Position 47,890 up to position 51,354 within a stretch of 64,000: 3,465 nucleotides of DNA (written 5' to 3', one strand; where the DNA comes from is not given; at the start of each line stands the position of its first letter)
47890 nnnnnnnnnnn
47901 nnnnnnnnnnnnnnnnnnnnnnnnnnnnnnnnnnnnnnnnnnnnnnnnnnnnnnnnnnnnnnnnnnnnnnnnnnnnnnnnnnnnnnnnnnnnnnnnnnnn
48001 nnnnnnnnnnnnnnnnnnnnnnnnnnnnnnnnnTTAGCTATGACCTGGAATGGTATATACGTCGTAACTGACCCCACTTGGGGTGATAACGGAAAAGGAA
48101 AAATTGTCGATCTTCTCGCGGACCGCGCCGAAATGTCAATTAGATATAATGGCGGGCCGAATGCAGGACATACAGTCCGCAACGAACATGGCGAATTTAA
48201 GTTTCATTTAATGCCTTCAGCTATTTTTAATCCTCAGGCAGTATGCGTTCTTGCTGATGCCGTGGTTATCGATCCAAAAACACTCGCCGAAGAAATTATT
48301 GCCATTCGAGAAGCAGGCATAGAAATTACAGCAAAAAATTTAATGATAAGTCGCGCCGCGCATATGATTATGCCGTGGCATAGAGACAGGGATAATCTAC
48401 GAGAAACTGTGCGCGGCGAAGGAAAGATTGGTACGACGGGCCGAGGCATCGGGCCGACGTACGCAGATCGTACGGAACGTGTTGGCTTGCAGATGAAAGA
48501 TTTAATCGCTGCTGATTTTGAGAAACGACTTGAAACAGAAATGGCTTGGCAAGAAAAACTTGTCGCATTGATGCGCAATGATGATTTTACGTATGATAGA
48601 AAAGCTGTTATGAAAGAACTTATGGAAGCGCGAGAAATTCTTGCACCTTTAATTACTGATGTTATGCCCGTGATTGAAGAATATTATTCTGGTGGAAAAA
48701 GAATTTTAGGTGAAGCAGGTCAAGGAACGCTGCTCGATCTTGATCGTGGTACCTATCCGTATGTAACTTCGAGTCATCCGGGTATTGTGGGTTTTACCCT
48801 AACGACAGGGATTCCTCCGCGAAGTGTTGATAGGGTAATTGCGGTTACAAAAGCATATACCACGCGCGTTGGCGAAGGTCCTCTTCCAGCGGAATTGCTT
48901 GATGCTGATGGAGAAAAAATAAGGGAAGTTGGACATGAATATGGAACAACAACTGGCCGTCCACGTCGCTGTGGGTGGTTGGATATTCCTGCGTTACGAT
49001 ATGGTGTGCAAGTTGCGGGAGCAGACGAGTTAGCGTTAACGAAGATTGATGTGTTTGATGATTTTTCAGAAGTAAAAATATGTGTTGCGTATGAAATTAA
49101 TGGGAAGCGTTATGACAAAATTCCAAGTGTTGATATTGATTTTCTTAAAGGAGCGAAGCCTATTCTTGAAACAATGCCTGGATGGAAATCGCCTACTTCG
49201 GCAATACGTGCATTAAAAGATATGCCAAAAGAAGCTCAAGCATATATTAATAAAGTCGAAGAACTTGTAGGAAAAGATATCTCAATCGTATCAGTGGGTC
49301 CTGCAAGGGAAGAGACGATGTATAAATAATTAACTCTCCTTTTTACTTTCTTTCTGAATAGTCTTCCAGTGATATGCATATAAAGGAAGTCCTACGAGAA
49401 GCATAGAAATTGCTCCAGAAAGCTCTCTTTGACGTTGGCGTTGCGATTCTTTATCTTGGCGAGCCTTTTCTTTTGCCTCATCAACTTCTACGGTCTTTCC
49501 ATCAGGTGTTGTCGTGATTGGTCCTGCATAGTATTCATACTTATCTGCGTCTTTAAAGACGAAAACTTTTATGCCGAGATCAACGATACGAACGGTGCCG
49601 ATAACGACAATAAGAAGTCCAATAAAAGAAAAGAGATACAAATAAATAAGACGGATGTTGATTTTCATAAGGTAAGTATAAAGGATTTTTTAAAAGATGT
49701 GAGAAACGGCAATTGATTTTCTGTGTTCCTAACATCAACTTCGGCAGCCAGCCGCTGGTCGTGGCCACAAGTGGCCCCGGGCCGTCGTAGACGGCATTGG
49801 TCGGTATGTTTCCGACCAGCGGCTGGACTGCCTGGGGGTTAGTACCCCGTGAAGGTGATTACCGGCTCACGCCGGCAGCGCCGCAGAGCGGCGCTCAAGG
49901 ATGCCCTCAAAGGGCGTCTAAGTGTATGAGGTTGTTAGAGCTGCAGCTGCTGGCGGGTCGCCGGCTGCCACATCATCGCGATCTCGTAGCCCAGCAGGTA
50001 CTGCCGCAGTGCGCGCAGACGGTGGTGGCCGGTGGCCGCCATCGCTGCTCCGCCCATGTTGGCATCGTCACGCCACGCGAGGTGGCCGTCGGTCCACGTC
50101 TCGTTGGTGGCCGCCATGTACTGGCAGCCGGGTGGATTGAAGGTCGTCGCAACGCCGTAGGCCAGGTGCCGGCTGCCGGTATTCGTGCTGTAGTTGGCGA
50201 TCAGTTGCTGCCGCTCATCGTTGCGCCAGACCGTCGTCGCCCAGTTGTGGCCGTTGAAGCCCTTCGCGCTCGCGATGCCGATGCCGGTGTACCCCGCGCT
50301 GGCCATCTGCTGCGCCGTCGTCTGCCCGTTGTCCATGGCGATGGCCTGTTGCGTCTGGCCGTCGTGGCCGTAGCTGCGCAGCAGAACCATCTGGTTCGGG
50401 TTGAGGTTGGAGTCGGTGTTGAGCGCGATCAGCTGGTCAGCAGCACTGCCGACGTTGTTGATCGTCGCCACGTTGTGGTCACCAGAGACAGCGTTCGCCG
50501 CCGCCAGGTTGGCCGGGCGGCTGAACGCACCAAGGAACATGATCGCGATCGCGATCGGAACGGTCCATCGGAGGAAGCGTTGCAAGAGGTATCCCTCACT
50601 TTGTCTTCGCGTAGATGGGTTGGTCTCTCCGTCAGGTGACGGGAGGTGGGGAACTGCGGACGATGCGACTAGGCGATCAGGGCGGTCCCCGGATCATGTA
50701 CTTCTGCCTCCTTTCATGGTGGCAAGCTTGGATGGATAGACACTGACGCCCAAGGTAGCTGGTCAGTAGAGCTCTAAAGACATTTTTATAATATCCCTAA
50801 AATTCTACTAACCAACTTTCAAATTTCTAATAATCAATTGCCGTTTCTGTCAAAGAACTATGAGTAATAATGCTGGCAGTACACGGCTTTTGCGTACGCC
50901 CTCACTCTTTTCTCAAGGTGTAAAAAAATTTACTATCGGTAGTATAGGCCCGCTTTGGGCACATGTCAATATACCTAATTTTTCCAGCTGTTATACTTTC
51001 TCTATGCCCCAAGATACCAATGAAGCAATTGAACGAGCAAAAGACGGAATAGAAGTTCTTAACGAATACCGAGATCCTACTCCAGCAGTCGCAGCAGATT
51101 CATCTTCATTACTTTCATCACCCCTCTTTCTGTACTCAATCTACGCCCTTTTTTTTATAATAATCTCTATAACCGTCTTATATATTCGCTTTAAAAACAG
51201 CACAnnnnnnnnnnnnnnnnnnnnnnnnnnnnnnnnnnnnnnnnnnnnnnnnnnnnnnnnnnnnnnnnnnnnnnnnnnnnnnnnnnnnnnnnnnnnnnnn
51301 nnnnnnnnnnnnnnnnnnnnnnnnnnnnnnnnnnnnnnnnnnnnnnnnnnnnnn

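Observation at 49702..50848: High-GC gene cassette for a secreted protein, bracketed by a perfect 17-bp inverted repeat, inserted in an AT-rich divergent intergenic region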

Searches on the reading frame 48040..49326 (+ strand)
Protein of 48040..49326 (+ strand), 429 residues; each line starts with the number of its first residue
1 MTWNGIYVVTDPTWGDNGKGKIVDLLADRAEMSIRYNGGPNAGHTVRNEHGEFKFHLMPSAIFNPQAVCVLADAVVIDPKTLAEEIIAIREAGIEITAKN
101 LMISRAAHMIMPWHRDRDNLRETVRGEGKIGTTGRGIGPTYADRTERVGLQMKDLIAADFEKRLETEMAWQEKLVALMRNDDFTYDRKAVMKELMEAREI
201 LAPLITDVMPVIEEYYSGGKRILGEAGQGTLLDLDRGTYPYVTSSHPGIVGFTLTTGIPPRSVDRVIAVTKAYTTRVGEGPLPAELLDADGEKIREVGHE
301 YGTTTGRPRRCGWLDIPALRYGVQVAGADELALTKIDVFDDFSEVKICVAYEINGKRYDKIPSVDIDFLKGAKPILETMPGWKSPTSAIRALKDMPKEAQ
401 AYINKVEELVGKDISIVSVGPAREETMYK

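Call 57: find_homologous_proteins(query=window:48040-49326:+)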
Query window:48040-49326:+ (429 aa): 8000 proteins with E <= 0.001 among 8000 candidates; the best 120 are listed.
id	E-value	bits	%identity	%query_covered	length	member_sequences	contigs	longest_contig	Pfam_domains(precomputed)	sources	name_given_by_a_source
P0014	1.7e-286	968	99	100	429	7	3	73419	PF00709.28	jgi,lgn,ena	-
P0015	7.5e-258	874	88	100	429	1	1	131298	PF00709.28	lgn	-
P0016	2.5e-252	855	86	100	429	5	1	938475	PF00709.28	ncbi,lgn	-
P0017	4.9e-248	841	84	100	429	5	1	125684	PF00709.28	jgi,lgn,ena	-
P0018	5.6e-189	647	64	99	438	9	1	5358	PF00709.28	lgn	-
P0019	2.1e-186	638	61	100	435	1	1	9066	PF00709.28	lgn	-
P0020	9.3e-184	629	64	99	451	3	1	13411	PF00709.28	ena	-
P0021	3.6e-183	627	63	100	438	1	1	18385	PF00709.28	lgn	-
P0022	4.9e-182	624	61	100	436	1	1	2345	PF00709.28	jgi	-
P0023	7.0e-181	620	62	100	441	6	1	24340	PF00709.28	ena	-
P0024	4.8e-180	617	66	93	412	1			PF00709.28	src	-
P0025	1.4e-179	616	61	99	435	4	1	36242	PF00709.28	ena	-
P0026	2.2e-179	615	61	100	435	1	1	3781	PF00709.28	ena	-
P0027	1.9e-177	609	60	100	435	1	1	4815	PF00709.28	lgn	-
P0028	3.9e-176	604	61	100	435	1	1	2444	PF00709.28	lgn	-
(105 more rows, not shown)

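Call 59: find_encoding_contigs(protein=P0015, flank=5000, max_places=2)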
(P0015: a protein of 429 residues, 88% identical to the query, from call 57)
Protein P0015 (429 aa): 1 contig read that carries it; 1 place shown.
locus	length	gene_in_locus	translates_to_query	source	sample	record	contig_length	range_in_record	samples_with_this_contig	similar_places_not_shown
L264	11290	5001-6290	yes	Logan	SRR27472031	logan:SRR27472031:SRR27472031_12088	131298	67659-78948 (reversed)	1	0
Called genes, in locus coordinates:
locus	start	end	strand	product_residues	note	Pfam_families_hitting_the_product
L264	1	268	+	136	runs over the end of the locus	PF00903:Glyoxalase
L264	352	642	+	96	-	-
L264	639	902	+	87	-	PF15738:YafQ_toxin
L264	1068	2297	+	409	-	-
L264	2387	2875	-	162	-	-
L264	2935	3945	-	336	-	PF00512:HisKA, PF02518:HATPase_c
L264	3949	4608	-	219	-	PF00072:Response_reg, PF00486:Trans_reg_C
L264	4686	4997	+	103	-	PF03091:CutA1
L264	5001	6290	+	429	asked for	PF00709:Adenylsucc_synt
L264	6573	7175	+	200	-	-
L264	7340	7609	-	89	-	-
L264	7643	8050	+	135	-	PF02600:DsbB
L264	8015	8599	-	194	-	PF00293:NUDIX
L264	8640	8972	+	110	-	-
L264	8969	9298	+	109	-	PF03013:Pyr_excise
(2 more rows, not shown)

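Call 60: find_encoding_contigs(protein=P0017, flank=5000, max_places=2)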
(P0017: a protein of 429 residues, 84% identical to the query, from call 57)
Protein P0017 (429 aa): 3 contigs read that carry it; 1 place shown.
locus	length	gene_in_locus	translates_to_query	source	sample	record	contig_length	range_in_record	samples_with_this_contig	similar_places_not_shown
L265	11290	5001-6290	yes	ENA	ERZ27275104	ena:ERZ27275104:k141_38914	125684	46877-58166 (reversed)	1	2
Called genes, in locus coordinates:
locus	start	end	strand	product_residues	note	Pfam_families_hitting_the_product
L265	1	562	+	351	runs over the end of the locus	PF13231:PMT_2 (weak)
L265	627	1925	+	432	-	-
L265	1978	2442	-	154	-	-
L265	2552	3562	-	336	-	PF00512:HisKA, PF02518:HATPase_c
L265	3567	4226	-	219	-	PF00072:Response_reg, PF00486:Trans_reg_C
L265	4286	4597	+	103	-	PF03091:CutA1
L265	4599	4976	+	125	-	PF00173:Cyt-b5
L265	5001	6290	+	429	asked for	PF00709:Adenylsucc_synt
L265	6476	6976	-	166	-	-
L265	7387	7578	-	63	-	-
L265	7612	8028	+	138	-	PF02600:DsbB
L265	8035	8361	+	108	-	-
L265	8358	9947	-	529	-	PF13641:Glyco_tranf_2_3, PF13632:Glyco_trans_2_3, PF03552:Cellulose_synt (weak)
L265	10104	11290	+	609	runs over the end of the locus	PF00009:GTP_EFTU, PF01926:MMR_HSR1 (faint), PF22042:EF-G_D2 (faint), PF03144:GTP_EFTU_D2, PF14492:EFG_III (weak), PF00679:EFG_C, PF21018:BipA_C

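Call 61: find_encoding_contigs(protein=P0021, flank=5000, max_places=2)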
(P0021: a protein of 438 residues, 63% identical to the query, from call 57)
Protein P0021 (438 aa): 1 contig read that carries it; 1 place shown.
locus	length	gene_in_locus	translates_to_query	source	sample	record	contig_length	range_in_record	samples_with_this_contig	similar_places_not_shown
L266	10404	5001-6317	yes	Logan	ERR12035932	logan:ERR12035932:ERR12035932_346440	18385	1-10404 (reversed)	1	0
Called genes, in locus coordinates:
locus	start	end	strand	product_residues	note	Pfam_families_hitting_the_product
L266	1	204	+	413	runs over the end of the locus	PF07690:MFS_1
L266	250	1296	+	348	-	PF01071:GARS_A (faint), PF07478:Dala_Dala_lig_C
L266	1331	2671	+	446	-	-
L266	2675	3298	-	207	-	-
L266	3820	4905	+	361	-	PF13231:PMT_2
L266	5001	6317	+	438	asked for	PF00709:Adenylsucc_synt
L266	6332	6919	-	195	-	PF01966:HD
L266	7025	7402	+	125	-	-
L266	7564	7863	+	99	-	-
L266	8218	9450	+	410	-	PF00534:Glycos_transf_1, PF13692:Glyco_trans_1_4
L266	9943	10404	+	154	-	?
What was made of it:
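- On Recently acquired genomic island (HGT): The next relative (purA 63%) has no synteny (call 61).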

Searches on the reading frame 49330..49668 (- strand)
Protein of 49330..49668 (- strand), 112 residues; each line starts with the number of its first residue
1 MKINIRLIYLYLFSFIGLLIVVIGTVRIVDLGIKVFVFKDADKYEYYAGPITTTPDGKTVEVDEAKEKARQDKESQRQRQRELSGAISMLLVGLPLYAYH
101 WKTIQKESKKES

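Call 49: find_encoding_contigs(protein=window:49330-49668:-, flank=3000, max_places=10)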
Protein window:49330-49668:- (112 aa): 7 contigs read that carry it; 6 places shown.
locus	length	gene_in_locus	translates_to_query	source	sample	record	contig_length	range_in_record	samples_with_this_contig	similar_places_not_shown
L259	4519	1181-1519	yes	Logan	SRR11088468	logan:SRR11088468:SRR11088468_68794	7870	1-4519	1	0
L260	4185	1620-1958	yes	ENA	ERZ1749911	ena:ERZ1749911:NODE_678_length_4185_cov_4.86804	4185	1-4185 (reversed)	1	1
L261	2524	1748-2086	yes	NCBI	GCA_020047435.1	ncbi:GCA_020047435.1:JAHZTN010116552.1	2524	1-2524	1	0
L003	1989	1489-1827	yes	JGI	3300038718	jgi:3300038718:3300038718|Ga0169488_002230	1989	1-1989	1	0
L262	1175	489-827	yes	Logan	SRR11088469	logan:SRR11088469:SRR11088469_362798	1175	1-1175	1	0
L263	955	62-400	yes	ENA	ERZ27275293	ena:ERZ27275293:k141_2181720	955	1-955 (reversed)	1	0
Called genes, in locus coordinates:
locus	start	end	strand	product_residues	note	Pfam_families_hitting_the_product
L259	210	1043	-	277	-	-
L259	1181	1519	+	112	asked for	PF18920:DUF5671 (faint)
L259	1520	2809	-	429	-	PF00709:Adenylsucc_synt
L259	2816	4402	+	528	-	-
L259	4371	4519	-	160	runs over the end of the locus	-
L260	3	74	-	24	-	?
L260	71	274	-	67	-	-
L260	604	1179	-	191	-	-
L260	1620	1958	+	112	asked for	PF18920:DUF5671 (faint)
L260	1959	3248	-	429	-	PF00709:Adenylsucc_synt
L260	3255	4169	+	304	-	-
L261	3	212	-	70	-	?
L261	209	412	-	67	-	-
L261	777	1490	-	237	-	-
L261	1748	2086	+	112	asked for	PF18920:DUF5671 (faint)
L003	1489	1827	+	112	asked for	PF18920:DUF5671 (faint)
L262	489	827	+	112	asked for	PF18920:DUF5671 (faint)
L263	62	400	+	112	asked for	PF18920:DUF5671 (faint)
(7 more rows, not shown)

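Call 70: search_protein_families(library=pfam, proteins=[window:49330-49668:-], max_evalue=0.01)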
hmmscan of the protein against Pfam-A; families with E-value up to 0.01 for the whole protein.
window:49330-49668:- (112 aa): 1 family
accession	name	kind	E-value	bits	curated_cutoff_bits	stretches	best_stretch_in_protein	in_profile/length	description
PF18920.5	DUF5671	-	2.2e-10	40.9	28.4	1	77-109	41-71/132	Domain of unknown function (DUF5671)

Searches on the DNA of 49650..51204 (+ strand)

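Call 21: search_rna_families(source=window, start=49650, end=50900, threshold=evalue, max_evalue=10, show_alignments=3)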
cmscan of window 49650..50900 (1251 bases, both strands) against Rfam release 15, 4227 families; matches with E-value up to 10: 2.
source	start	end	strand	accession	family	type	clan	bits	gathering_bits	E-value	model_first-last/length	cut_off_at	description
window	50757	50815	-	RF03918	mir-4922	Gene; miRNA;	-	20.5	82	1.3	1-65/65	no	mir-4922 microRNA precursor family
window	50489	50561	+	RF03018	RT-15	Gene; sRNA;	-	18.6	82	0.078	1-192/192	no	RT-15 RNA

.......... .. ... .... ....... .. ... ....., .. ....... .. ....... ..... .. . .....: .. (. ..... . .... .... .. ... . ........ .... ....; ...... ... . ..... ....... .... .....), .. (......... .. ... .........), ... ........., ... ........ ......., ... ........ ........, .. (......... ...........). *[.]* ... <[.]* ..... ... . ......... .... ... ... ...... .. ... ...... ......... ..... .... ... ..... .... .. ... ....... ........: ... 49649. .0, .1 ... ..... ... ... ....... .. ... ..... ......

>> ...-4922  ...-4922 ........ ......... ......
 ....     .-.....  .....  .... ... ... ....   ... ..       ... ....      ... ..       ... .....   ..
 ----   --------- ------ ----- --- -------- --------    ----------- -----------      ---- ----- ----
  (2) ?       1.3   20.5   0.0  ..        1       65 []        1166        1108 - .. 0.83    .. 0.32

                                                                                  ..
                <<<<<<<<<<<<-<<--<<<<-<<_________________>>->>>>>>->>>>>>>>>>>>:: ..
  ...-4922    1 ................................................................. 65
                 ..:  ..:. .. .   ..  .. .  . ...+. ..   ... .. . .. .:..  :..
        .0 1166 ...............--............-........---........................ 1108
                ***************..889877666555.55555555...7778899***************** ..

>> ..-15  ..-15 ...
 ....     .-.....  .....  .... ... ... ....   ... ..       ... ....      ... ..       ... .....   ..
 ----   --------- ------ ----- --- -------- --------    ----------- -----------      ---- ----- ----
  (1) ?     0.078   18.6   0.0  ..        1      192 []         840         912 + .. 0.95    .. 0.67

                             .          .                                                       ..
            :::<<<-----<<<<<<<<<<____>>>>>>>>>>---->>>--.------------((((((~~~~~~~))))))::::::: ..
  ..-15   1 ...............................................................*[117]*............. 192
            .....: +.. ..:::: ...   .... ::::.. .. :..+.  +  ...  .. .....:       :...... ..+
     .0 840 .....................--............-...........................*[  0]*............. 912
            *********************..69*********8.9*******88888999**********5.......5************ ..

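Call 77: search_rna_families(source=window, start=50700, end=51050, threshold=evalue, max_evalue=5)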
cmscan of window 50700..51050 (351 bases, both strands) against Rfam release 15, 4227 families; matches with E-value up to 5: 3.
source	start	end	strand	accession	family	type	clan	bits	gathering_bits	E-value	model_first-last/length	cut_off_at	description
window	50757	50815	-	RF03918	mir-4922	Gene; miRNA;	-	20.5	82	0.36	1-65/65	no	mir-4922 microRNA precursor family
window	50814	50873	-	RF02075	STnc230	Gene; sRNA;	-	18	50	3.9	1-83/83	no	Enterobacterial sRNA STnc230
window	50757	50817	-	RF04069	MIR6135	Gene; miRNA;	-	17.6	99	3.5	21-102/122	no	MIR6135 microRNA precursor family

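Call 78: search_rna_families(sources=[L256, L264, L265], threshold=gathering)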
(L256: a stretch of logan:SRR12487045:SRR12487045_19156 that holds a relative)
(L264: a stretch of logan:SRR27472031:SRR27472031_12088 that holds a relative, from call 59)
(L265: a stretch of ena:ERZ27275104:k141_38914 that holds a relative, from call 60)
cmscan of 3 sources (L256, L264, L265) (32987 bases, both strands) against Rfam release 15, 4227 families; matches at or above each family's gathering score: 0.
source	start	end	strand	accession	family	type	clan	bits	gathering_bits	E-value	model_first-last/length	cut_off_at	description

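Call 90: search_dna_similar(query=window:49700-50850:+, collection=plasmids, mode=distant, max_evalue=0.001, max_rows=10)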
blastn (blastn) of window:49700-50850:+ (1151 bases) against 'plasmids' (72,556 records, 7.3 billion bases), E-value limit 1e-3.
No match.

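Call 91: search_dna_similar(query=window:49700-50850:+, collection=phages, mode=distant, max_evalue=0.001, max_rows=10)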
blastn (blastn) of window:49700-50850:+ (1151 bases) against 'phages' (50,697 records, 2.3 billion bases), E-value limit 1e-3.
No match.
